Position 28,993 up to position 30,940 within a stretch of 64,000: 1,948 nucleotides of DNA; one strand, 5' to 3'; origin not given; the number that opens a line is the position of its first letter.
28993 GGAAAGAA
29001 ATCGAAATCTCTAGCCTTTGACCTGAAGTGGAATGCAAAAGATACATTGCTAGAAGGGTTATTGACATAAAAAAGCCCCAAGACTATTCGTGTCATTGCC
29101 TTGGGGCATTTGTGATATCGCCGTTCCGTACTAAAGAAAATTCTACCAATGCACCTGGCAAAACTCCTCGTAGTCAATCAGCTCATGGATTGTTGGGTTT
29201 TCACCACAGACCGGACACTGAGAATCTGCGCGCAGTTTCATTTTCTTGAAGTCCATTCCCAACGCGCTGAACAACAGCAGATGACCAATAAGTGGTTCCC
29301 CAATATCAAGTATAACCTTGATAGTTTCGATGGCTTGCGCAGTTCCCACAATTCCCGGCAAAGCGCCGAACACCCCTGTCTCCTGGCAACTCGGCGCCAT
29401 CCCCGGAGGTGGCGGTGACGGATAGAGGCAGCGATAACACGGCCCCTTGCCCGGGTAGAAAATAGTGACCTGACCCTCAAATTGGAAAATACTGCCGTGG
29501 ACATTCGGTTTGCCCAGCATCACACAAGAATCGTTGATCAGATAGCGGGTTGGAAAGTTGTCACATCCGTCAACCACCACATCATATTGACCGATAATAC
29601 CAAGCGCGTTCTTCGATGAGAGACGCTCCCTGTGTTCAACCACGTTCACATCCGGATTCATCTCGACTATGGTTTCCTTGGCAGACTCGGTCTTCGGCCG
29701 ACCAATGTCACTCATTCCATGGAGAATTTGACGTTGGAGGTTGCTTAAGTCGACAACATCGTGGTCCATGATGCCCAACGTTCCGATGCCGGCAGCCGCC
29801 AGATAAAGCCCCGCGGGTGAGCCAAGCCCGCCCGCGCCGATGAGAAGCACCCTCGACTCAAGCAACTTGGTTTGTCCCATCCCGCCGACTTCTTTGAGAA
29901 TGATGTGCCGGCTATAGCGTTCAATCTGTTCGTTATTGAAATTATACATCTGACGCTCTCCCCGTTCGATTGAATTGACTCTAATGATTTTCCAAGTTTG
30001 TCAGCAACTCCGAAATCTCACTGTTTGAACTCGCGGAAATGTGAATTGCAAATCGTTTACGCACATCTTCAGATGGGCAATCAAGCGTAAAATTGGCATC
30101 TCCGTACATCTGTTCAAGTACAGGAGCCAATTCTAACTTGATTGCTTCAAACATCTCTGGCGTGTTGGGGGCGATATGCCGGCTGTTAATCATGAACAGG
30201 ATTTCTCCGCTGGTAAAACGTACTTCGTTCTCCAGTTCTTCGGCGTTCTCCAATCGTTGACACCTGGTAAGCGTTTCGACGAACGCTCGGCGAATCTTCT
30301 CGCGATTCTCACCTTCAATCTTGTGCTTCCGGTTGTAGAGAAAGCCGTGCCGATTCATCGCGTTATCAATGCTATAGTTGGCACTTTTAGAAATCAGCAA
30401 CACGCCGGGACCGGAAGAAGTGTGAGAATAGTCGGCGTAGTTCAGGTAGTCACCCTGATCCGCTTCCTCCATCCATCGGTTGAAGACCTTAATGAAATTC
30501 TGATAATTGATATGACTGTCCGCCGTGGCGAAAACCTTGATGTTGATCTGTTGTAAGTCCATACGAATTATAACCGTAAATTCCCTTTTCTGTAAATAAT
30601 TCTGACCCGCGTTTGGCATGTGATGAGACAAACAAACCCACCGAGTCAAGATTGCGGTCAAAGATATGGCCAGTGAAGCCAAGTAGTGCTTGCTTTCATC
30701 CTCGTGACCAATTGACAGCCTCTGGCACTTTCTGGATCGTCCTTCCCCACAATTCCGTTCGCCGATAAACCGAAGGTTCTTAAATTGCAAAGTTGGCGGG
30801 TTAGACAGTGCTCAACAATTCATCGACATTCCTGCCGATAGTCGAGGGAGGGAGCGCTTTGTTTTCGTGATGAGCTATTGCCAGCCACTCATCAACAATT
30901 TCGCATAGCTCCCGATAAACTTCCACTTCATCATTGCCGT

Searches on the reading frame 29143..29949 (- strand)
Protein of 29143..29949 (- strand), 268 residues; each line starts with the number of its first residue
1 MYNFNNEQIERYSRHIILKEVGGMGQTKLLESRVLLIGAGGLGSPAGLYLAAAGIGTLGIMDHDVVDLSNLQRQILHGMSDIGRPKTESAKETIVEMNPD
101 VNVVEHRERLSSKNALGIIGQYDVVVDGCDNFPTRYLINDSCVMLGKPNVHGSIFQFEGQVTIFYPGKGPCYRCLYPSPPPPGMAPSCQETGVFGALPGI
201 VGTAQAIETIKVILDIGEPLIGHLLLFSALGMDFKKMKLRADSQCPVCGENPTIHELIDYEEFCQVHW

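Call 3: search_protein_families(library=pfam, max_evalue=0.1, proteins=[window:29143-29949:-])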
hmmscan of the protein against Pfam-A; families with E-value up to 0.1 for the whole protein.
window:29143-29949:- (268 aa): 1 family
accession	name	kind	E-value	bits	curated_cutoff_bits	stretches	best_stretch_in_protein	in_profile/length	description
PF00899.27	ThiF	-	2.8e-82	275.9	28.1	1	12-247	1-238/238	ThiF family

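Call 4: search_protein_families(library=ncbifam, max_evalue=0.1, proteins=[window:29143-29949:-])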
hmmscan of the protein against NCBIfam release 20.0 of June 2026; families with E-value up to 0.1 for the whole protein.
window:29143-29949:- (268 aa): 26 families (the best 25 are shown)
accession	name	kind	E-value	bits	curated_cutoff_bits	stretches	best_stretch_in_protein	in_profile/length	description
NF006444.0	PRK08762.1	equivalog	4.6e-126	420.5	449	1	5-266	121-385/387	molybdopterin-synthase adenylyltransferase MoeB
NF005646.0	PRK07411.1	equivalog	4.3e-113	378.4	633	1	4-266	11-267/390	molybdopterin-synthase adenylyltransferase MoeB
NF005902.0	PRK07878.1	equivalog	2.9e-107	358.9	647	1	5-266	16-275/392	adenylyltransferase/sulfurtransferase MoeZ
NF047750.1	SAMPActivE1UbaA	equivalog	6e-106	353.7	450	1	3-267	4-268/270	SAMP-activating enzyme E1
NF004281.0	PRK05690.1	subfamily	8.6e-90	300.3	266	1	3-249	4-249/250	molybdopterin-synthase adenylyltransferase MoeB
TIGR02356.1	adenyl_thiF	equivalog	3.7e-74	248.5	275.25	1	11-213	1-203/203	thiazole biosynthesis adenylyltransferase ThiF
TIGR02355.1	moeB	equivalog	8e-69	231.7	376.55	1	10-248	3-240/240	molybdopterin-synthase adenylyltransferase MoeB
NF004111.0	PRK05600.1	equivalog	3.7e-64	217.2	437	1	5-244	15-257/371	ThiF family adenylyltransferase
NF006204.0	PRK08328.1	equivalog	1.1e-49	169.1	339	1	6-228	4-220/231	hypothetical protein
NF009123.0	PRK12475.1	subfamily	9.5e-46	156.6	510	1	10-257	3-252/338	MoeB/ThiF family adenylyltransferase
NF006395.0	PRK08644.1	equivalog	1.6e-28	99.8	159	1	22-145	21-143/215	sulfur carrier protein ThiS adenylyltransferase ThiF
TIGR02354.1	thiF_fam2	equivalog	1.2e-21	77.5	152.2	1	27-141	17-130/200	thiamine biosynthesis protein ThiF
NF006077.0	PRK08223.1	equivalog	1e-20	73.9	266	1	24-166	21-165/296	hypothetical protein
TIGR01408.1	Ube1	subfamily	1e-13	49.9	750.05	1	21-158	409-555/1008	ubiquitin-activating enzyme E1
NF011424.0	PRK14851.1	subfamily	1.2e-13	50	1170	1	8-133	22-145/679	hypothetical protein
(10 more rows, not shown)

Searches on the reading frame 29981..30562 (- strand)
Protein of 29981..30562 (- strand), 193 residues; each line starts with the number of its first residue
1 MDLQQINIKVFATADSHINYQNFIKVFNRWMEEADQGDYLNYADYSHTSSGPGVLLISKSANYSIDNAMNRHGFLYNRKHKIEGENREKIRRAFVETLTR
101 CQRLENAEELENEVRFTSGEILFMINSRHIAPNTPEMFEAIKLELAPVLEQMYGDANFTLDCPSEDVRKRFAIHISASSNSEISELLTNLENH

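Call 35: search_protein_families(library=pfam, max_evalue=0.1, proteins=[window:29981-30562:-])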
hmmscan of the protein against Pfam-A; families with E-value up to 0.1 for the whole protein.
window:29981-30562:- (193 aa): 2 families
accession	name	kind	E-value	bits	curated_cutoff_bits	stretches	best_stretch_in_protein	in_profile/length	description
PF17388.7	GP24_25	-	0.055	14.4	27.4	0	23-38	108-123/124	Mycobacteriophage tail assembly protein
PF20944.2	StcE_b-sandwich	-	0.069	13.6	27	0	4-22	27-45/75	Metalloprotease StcE, beta-sandwich domain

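Call 67: search_protein_families(library=phrogs, max_evalue=0.01, proteins=[window:29981-30562:-])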
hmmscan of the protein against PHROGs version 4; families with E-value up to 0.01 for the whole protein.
window:29981-30562:- (193 aa): 0 families

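Call 84: search_solved_structures(query=window:29981-30562:-, max_evalue=1)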
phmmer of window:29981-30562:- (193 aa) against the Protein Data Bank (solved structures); distinct sequences matched with E-value up to 1: 1.
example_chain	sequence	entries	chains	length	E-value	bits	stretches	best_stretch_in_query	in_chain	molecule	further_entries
6wi5_A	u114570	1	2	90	0.65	13.2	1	82-142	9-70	De novo designed protein Foldit4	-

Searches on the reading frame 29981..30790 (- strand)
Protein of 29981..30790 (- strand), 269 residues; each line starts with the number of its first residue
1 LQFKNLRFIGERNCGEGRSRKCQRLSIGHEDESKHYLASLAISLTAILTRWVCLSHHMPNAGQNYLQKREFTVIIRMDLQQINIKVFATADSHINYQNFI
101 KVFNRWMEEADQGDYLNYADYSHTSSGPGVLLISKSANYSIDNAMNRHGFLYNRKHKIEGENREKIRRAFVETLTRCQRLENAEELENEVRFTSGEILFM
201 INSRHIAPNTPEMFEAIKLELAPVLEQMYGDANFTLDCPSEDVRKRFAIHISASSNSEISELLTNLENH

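Call 3: search_protein_families(library=pfam, max_evalue=0.1, proteins=[window:29981-30790:-])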
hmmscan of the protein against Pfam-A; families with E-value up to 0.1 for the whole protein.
window:29981-30790:- (269 aa): 0 families

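Call 4: search_protein_families(library=ncbifam, max_evalue=0.1, proteins=[window:29981-30790:-])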
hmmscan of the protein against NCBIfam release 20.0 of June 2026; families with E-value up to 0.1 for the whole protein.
window:29981-30790:- (269 aa): 0 families

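Call 8: search_protein_families(library=padloc, max_evalue=0.1, proteins=[window:29981-30790:-])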
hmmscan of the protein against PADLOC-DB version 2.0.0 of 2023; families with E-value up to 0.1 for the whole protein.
window:29981-30790:- (269 aa): 0 families
